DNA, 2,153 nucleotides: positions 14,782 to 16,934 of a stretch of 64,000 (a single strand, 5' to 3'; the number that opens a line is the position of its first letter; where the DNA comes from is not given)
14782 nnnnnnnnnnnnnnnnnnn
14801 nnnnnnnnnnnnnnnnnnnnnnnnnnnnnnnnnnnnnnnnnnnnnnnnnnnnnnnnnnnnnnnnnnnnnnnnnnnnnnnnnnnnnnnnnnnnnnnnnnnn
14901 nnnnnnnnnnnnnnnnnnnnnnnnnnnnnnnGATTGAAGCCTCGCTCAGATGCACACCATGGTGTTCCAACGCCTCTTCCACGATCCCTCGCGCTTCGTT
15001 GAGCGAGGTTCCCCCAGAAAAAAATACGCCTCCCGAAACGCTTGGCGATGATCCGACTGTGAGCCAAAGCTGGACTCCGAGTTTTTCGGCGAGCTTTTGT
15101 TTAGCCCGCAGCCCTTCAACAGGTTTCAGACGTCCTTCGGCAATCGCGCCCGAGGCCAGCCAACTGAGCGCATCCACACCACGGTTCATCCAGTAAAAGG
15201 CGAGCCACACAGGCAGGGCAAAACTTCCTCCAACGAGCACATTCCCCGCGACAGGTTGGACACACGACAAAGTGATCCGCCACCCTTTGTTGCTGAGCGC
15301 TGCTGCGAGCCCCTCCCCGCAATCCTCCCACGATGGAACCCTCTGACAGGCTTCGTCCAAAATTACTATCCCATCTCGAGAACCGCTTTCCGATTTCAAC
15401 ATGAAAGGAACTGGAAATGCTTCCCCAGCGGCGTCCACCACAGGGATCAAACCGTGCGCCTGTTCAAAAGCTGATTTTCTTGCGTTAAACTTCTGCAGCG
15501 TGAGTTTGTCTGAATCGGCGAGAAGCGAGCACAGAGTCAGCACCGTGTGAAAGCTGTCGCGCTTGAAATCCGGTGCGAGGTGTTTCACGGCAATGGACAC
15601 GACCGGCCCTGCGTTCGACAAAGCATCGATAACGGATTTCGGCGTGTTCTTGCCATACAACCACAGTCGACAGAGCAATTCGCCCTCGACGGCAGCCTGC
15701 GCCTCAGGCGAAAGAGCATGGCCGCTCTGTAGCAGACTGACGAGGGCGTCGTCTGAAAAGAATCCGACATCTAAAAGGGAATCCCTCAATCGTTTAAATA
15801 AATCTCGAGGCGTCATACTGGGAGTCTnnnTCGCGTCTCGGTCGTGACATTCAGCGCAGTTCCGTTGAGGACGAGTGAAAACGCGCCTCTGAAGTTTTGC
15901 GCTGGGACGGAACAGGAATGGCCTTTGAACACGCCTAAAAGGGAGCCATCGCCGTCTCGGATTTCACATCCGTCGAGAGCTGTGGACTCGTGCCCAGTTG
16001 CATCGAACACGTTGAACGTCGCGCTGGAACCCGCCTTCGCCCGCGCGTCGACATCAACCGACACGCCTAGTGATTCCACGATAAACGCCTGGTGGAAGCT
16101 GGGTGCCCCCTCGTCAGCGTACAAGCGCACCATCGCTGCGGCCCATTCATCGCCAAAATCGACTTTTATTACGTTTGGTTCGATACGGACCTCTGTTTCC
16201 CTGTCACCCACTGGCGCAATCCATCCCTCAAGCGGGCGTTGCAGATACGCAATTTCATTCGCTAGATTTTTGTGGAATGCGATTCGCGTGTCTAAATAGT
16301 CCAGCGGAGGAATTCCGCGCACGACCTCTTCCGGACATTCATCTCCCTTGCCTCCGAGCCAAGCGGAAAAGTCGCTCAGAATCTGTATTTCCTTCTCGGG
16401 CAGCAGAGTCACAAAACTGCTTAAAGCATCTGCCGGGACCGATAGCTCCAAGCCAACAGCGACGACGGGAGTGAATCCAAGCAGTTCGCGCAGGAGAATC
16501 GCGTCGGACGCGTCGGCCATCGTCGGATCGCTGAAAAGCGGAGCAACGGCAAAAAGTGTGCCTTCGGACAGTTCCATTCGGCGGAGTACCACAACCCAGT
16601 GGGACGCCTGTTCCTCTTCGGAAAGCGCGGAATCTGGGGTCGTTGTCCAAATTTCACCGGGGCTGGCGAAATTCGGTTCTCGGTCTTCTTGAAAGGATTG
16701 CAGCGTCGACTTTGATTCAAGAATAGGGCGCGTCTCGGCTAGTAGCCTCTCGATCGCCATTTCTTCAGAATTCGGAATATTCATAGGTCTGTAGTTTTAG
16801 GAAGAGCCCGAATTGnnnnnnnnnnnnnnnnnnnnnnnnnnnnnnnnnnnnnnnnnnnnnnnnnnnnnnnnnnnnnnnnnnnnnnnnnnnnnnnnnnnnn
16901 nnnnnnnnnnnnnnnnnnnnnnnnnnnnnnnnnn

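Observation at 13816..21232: Two divergent operons each carrying a paralog of a large Lon-protease-like protein, one with the catalytic Ser position lost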

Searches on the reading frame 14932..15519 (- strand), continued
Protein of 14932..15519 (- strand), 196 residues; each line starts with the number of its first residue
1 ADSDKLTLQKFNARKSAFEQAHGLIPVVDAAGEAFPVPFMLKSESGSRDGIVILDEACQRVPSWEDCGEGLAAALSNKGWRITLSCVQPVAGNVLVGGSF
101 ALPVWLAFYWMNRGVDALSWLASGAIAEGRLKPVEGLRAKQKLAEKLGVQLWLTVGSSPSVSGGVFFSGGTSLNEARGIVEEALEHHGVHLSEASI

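Call 68: search_solved_structures(query=A5, max_evalue=10, show_alignments=4)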
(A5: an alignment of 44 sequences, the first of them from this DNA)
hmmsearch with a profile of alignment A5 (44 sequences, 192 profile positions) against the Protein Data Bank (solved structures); distinct sequences matched with E-value up to 10: 63 (the best 60 are shown).
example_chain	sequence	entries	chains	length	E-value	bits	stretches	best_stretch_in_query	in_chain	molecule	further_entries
1xhk_A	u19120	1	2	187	3.1e-05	26.7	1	77-163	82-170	Putative protease La homolog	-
1z0e_A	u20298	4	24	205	3.1e-05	26.7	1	69-177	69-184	Putative protease La homolog type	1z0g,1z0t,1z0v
1z0w_A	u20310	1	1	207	3.2e-05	26.6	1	68-177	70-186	Putative protease La homolog type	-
1z0c_A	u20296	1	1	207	3.6e-05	26.5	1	68-177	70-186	Putative protease La homolog type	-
5e7s_A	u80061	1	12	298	3.8e-05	26.4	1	72-161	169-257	Lon protease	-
4ypm_A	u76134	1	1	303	4e-05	26.3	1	72-161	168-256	Lon protease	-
1z0b_A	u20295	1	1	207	8.5e-05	25.2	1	66-177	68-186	Putative protease La homolog type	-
6wqh_A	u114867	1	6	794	0.00011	24.9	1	72-160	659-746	Lon protease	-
7yph_A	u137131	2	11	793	0.00011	24.9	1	72-160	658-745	Lon protease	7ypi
4ypl_A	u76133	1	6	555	0.00011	24.9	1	72-160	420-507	Lon protease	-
7fd4_B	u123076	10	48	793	0.00011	24.9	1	72-160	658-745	Lon protease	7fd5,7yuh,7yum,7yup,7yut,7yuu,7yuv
8k3y_A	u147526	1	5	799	0.00011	24.8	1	72-160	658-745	Lon protease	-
7fid_B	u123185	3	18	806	0.00012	24.8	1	72-160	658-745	Lon protease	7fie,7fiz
8k3y_F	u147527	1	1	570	0.00012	24.8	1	72-160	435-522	Lon protease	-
8dvh_A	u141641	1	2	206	0.00014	24.5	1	62-176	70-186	Lon protease 2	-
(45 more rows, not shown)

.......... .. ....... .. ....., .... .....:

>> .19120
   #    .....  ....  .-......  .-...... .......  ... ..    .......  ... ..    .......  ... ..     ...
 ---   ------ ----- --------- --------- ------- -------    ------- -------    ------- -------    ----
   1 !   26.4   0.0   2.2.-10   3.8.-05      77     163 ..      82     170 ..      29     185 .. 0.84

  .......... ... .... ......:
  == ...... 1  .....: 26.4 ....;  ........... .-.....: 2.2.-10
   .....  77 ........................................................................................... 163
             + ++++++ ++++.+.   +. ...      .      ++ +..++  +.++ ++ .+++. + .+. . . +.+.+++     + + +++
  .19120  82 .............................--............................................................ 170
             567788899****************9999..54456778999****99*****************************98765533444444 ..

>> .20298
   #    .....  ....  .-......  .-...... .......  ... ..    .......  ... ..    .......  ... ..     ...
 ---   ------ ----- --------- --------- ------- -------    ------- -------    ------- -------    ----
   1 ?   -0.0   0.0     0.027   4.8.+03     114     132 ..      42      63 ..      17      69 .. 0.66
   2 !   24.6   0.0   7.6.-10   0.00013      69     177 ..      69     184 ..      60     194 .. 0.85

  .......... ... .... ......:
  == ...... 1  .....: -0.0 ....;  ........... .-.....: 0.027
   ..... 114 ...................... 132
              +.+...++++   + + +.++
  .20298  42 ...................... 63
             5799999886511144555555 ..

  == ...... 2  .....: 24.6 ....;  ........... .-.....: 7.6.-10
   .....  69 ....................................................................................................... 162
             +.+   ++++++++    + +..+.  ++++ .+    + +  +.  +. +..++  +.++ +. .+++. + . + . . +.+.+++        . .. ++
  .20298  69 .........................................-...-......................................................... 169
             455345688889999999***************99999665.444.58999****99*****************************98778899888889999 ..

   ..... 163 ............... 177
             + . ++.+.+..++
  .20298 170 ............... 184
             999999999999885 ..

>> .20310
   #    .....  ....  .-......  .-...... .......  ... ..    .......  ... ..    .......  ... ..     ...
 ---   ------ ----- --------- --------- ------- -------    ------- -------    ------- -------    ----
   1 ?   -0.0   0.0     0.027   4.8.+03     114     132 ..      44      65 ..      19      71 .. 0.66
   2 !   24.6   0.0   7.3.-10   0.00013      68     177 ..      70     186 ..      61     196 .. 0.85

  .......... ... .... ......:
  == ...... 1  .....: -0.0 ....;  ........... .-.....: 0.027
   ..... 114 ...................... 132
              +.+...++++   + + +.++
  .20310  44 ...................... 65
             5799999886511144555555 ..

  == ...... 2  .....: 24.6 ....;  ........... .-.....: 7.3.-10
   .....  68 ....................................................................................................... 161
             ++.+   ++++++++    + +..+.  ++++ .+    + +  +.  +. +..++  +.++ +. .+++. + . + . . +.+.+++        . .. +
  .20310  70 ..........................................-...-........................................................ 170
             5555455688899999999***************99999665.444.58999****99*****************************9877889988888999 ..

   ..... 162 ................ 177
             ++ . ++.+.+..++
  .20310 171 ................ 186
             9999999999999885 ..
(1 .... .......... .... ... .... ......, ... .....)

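Call 103: search_protein_families(library=pfam, proteins=[P0072, P0127, P0146, P0143], max_evalue=0.001)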
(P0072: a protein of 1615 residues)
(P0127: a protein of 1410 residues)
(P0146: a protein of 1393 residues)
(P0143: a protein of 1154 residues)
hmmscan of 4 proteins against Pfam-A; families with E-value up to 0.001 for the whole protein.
P0072 (1615 aa): 1 family
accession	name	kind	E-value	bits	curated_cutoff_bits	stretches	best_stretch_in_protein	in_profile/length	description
PF13191.12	AAA_16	-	1.4e-05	26.1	32.6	1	400-547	2-160/167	AAA ATPase domain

P0127 (1410 aa): 20 families
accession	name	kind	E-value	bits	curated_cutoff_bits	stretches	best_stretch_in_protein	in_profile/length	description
PF13424.12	TPR_12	-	9.8e-43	144.7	30.1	8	865-944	2-77/77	Tetratricopeptide repeat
PF24885.1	TPR_NPHP3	-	1e-38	133.5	100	7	903-1040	90-219/239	Nephrocystin-3 TPR domain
PF13374.12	TPR_10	-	5.1e-37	125.3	27.5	1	911-946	1-36/42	Tetratricopeptide repeat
PF01475.25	FUR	-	9.4e-09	35.9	23.1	0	975-1010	18-53/121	Ferric uptake regulator family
PF14559.12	TPR_19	-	6e-08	33.3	25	0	1345-1394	3-47/68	Tetratricopeptide repeat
PF15059.11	Speriolin_C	-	8.8e-08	32.7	27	0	1233-1294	81-142/148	Speriolin C-terminus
PF13191.12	AAA_16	-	1.1e-07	33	32.6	1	328-469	1-160/167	AAA ATPase domain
PF24575.1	TPR_Slam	-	1.3e-07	32.4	35.2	0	1346-1366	60-80/104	Surface lipoprotein assembly modifier, N-terminal TPR repeats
PF13176.12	TPR_7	-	3.7e-07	30.2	27.9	0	976-995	10-31/36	Tetratricopeptide repeat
PF13174.12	TPR_6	-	6.4e-07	30.1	26.3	0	1347-1365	14-32/33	Tetratricopeptide repeat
PF13181.12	TPR_8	-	3e-06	27.4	25.7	0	912-944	1-33/34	Tetratricopeptide repeat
PF07719.23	TPR_2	-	3.1e-06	27.3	27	0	912-942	1-31/34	Tetratricopeptide repeat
PF24993.1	GNC1_N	-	4e-06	27.1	26.3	0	1037-1057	50-70/134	Stalled ribosome sensor GCN1 N-terminal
PF13401.12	AAA_22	-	5.2e-06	27.2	27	1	346-464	4-104/130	AAA domain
PF05729.18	NACHT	-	6.6e-06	26.5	26.7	1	351-514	4-163/167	NACHT domain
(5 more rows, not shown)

P0146 (1393 aa): 4 families
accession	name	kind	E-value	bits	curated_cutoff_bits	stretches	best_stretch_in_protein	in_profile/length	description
PF00931.28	NB-ARC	-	2.4e-09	37.2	23.5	1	311-533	15-233/248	NB-ARC domain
PF01637.24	ATPase_2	-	1.3e-06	28.8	33.2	1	291-496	1-222/225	ATPase domain predominantly from Archaea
PF13191.12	AAA_16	-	6.8e-06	27.1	32.6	1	291-336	2-46/167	AAA ATPase domain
PF20720.3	nSTAND3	-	0.00019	21.6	27.2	0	312-406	15-108/155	Novel STAND NTPase 3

P0143 (1154 aa): 7 families
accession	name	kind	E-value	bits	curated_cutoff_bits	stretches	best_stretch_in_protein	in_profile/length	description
PF13361.12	UvrD_C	-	7.7e-20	72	25.6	1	369-447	272-347/350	UvrD-like helicase C-terminal domain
PF00580.27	UvrD-helicase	-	6e-19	69.2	23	1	7-255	2-254/271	UvrD/REP helicase N-terminal domain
PF13245.12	AAA_19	-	8.1e-09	36.2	25.1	1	14-255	5-132/134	AAA domain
PF01443.25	Viral_helicase1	-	1.6e-07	31.9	21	0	371-447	165-228/228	Viral superfamily 1 RNA helicase core domain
PF13538.12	UvrD_C_2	-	7.6e-07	29.3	27.4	1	387-445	5-51/52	UvrD-like helicase C-terminal domain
PF13604.12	AAA_30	-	9.1e-06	26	27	0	215-296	91-171/191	AAA domain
PF13401.12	AAA_22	-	6.3e-05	23.7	27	0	170-246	48-121/130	AAA domain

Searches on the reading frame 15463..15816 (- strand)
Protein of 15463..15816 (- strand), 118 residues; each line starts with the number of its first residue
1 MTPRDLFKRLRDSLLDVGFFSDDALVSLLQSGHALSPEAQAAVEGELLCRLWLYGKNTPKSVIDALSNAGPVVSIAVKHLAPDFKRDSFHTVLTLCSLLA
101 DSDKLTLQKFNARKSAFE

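Call 80: search_protein_families(library=pfam, proteins=[window:15463-15816:-], max_evalue=10)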
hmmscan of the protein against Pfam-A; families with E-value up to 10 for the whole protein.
window:15463-15816:- (118 aa): 0 families

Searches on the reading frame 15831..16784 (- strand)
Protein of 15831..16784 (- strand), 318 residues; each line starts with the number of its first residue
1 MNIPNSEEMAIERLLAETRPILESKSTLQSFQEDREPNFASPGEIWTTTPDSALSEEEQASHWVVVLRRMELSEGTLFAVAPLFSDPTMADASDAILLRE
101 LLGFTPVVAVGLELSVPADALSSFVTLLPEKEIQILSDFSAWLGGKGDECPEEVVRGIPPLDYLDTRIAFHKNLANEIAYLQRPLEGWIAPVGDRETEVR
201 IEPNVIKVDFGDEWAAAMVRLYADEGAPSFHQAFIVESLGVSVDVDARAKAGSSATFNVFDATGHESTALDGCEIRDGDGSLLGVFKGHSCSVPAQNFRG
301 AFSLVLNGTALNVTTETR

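Call 10: search_protein_families(library=pfam, proteins=[window:15831-16784:-], max_evalue=1)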
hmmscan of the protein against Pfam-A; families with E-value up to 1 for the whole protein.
window:15831-16784:- (318 aa): 0 families

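Call 11: search_protein_families(library=padloc, proteins=[window:15831-16784:-], max_evalue=1)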
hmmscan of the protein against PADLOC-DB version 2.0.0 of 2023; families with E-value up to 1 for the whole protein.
window:15831-16784:- (318 aa): 0 families

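Call 12: search_protein_families(library=ncbifam, proteins=[window:15831-16784:-], max_evalue=1)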
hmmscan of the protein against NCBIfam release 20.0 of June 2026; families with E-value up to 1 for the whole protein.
window:15831-16784:- (318 aa): 0 families

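Call 45: search_solved_structures(query=A3, max_evalue=10, show_alignments=3)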
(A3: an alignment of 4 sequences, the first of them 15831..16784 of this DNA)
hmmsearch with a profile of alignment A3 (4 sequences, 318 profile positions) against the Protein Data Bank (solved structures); distinct sequences matched with E-value up to 10: 4.
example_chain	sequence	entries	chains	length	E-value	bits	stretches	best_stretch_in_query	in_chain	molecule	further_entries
6man_A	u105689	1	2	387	0.2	14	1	102-187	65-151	Beta sliding clamp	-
7r81_m1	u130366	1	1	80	0.34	13.2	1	36-88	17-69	60S ribosomal protein L38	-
2mpo_A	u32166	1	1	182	0.87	11.9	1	253-312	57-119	MIC2-associated protein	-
5umw_A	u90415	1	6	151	1.2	11.4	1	147-223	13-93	Glyoxalase/bleomycin resisance protein/dioxygenase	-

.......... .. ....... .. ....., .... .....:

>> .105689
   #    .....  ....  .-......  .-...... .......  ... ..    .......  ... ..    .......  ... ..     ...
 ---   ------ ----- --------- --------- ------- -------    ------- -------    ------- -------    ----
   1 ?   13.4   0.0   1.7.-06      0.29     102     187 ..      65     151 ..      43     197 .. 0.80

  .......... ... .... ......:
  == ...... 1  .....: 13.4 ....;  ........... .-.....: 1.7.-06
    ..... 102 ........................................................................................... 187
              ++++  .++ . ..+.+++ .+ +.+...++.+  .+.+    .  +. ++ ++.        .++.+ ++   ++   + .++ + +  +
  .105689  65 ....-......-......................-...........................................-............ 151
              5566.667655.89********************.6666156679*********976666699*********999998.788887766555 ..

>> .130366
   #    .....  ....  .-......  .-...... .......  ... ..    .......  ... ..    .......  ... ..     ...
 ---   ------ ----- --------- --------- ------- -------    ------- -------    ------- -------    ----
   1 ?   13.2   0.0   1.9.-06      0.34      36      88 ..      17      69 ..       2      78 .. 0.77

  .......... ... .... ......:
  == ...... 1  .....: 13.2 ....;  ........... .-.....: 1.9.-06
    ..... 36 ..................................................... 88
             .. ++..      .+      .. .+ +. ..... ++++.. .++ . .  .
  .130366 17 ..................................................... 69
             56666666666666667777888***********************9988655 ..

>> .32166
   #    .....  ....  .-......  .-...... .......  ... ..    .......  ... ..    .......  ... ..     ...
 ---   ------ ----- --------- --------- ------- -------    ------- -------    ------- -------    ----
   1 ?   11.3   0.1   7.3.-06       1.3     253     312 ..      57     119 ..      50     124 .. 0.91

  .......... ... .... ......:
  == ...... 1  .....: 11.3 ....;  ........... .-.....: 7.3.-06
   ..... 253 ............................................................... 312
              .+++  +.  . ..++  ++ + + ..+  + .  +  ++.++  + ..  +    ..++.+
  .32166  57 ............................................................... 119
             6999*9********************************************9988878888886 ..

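Call 99: find_homologous_proteins(query=A7, max_evalue=0.001)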
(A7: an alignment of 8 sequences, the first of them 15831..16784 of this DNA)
Query A7 (8 sequences) (318 aa, profile of the alignment): 10 proteins with E <= 0.001 among 8000 candidates.
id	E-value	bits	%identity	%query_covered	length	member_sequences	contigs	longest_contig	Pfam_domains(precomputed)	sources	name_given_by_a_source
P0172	6.3e-128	444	100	100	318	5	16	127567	-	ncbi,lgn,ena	-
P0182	2.7e-126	439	73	98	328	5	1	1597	-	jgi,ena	-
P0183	1.0e-125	437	94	100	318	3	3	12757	-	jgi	-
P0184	2.0e-121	423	53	100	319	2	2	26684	-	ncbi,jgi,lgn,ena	jgi:hypothetical protein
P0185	1.8e-120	420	70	98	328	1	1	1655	-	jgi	jgi:hypothetical protein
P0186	4.8e-109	382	53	95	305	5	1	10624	-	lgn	-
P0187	1.4e-93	332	-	-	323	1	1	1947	-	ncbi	ncbi:MAG: hypothetical protein WCL08_12350, partial [Verrucomicrobiota bacterium]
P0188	3.9e-90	320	-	-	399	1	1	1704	-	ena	-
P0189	1.7e-89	318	49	99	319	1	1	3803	-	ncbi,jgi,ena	-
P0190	5.5e-45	172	33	15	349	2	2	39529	-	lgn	-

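Call 100: find_encoding_contigs(protein=P0190, flank=8000, max_places=2)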
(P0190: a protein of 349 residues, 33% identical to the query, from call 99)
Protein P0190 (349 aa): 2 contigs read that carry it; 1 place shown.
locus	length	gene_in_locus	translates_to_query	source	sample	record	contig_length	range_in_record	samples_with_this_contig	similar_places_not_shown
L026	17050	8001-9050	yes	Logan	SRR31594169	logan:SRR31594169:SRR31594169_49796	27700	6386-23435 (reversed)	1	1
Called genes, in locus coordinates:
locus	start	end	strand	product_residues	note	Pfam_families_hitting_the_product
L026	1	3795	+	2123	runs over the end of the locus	PF13401:AAA_22 (faint)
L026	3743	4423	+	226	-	-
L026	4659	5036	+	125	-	-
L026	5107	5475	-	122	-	-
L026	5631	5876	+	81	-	-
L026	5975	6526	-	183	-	PF00782:DSPc (weak)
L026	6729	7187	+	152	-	-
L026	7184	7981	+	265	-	-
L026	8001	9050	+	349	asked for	-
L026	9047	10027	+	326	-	-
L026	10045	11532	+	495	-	-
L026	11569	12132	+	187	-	PF00574:CLP_protease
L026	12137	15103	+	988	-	PF01935:DUF87 (weak), PF10412:TrwB_AAD_bind (faint)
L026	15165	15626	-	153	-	-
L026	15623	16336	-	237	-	PF00005:ABC_tran, PF02463:SMC_N (faint), PF13304:AAA_21 (faint)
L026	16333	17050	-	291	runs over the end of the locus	PF02463:SMC_N (faint), PF00005:ABC_tran, PF13304:AAA_21 (faint)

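Call 103: search_protein_families(library=pfam, proteins=[L026:10045-11529:+, L026:12137-15100:+], max_evalue=0.001)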
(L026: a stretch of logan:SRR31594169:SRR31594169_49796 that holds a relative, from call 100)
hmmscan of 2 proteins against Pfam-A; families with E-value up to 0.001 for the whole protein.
L026:10045-11529:+ (495 aa): 0 families

L026:12137-15100:+ (988 aa): 3 families
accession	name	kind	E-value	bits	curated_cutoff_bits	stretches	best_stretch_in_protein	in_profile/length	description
PF10412.15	TrwB_AAD_bind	-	9.9e-10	38.3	20.5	0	437-480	14-57/387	Type IV secretion-system coupling protein DNA-binding domain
PF01935.23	DUF87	-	2.9e-06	28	23.2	1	428-510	12-91/220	Helicase HerA, central domain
PF13191.12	AAA_16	-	0.00046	21.2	32.6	0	436-459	22-45/167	AAA ATPase domain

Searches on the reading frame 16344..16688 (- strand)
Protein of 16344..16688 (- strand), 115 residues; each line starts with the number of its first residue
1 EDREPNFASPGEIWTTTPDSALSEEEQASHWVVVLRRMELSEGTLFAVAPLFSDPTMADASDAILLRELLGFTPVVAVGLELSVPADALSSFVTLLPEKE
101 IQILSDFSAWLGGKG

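Call 79: search_solved_structures(query=A6, max_evalue=10, show_alignments=3)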
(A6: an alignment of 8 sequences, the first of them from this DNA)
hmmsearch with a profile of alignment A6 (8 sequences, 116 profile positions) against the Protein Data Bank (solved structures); distinct sequences matched with E-value up to 10: 0.
